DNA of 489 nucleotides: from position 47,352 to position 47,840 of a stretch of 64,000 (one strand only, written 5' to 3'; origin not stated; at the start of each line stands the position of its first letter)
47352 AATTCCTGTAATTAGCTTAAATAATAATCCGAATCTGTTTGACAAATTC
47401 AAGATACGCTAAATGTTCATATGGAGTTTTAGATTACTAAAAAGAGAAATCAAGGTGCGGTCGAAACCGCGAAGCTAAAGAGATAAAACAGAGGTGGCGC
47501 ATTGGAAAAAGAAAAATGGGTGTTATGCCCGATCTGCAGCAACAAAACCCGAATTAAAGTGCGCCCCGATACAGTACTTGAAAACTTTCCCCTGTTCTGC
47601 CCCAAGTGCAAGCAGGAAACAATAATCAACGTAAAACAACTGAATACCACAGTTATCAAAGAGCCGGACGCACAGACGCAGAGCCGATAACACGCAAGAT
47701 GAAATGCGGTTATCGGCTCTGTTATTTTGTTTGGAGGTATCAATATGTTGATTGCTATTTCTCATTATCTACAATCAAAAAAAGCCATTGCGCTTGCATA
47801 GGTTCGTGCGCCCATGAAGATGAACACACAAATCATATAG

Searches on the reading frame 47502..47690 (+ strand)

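Call 72: search_protein_families(library=pfam, proteins=[window:47502-47690:+], max_evalue=0.01)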
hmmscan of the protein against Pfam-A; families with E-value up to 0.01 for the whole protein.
window:47502-47690:+ (62 aa): 4 families
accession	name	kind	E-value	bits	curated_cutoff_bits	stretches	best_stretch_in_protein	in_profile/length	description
PF14205.11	Cys_rich_KTR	-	6.3e-32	109.6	25.5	1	5-57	2-54/54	Cysteine-rich KTR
PF05129.18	Zn_ribbon_Elf1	-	0.0013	19.2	29.8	1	9-51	25-67/79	Transcription elongation factor Elf1 like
PF25164.1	CoiA_N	-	0.0035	17.3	26.3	0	30-42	17-29/50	Competence protein CoiA, N-terminal domain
PF12677.13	DUF3797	-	0.0059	16.9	25.1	0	4-15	11-22/48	Domain of unknown function (DUF3797)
